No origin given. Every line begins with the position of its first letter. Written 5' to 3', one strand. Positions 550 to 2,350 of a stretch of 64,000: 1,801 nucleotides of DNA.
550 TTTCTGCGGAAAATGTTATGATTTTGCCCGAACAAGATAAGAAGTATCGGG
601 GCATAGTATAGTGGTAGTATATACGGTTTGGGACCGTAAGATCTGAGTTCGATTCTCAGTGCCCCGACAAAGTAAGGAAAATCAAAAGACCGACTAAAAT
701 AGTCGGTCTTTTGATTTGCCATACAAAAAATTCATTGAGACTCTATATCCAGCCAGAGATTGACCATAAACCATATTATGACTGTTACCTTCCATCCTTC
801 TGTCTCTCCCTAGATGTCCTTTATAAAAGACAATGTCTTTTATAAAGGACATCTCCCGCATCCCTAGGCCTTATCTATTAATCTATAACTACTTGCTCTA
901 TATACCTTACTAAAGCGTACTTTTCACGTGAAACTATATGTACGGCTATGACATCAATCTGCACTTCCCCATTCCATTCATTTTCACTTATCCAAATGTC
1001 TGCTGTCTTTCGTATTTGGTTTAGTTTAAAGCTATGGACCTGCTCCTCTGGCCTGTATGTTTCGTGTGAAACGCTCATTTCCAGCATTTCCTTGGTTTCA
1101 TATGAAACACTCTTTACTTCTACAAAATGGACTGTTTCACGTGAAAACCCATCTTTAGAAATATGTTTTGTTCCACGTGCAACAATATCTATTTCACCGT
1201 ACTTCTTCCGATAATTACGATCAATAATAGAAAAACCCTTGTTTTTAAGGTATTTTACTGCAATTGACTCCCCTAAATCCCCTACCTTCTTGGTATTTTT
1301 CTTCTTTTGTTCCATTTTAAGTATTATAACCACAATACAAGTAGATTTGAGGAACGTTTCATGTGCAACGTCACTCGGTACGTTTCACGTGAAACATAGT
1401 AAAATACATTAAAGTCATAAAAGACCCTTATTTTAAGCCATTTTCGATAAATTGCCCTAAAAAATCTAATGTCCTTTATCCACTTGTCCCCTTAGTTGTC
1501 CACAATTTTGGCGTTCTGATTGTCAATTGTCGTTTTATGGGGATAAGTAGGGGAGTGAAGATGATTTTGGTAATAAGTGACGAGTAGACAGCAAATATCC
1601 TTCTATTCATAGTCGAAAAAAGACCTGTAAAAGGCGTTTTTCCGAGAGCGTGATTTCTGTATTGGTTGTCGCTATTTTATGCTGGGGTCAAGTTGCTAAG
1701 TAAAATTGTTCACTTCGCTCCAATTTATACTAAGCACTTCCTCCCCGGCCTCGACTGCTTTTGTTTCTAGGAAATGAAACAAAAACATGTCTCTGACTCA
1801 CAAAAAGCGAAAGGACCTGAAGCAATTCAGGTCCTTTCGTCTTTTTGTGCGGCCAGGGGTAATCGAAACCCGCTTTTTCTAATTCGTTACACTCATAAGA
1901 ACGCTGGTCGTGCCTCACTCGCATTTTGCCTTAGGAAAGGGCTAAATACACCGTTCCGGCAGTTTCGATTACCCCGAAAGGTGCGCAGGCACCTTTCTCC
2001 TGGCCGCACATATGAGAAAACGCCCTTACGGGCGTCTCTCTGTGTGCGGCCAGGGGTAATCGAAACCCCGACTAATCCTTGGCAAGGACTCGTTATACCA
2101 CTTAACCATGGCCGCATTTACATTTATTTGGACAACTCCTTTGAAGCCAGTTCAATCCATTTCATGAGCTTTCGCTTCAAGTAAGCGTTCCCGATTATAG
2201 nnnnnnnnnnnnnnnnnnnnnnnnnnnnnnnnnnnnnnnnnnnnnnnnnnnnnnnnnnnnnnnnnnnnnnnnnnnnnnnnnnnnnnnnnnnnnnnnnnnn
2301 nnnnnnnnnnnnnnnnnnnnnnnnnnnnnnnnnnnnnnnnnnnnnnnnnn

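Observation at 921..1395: Six copies of the 14-bp palindrome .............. in and just upstream of yraN, each in-gene copy encoding a (F/V)S(R/Y/H)E(T/K) pentapeptide (VSxET in three)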

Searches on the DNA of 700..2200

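Call 65: search_rna_families(source=window, start=700, end=2200, threshold=evalue, max_evalue=1)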
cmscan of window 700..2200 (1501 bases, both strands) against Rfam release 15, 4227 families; matches with E-value up to 1: 10.
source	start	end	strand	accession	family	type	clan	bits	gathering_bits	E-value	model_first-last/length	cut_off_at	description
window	2045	2115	-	RF00005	tRNA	Gene; tRNA;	CL00001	64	29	3.3e-13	1-71/71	no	tRNA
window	2044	2115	+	RF04354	Plastid-ycf2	Cis-reg;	-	31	65.7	0.00046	1-75/75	no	Plastid-ycf2 5UTR RNA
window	812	854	+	RF03800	mir-4477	Gene; miRNA;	-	27.7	74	0.0093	20-62/81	no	mir-4477 microRNA precursor family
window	812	854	-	RF03800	mir-4477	Gene; miRNA;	-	27.7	74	0.0093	20-62/81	no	mir-4477 microRNA precursor family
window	1799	1849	-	RF00971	mir-578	Gene; miRNA;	-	24.1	98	0.15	1-84/84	no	mir-578 microRNA precursor family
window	1798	1850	+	RF04094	MIR537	Gene; miRNA;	-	22.8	100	0.023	1-151/151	no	MIR537 microRNA precursor family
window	812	854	-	RF00965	mir-549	Gene; miRNA;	-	22.2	93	0.19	9-64/72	no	mir-549 microRNA precursor family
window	813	851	-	RF03790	MIR8008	Gene; miRNA;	-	20.4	66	0.44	1-55/55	no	MIR8008 microRNA precursor family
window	1783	1860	+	RF03650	mir-1290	Gene; miRNA;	-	20.3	82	0.48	1-76/76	no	mir-1290 microRNA precursor family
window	1847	1911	+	RF04354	Plastid-ycf2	Cis-reg;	-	20.2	65.7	0.39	1-75/75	no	Plastid-ycf2 5UTR RNA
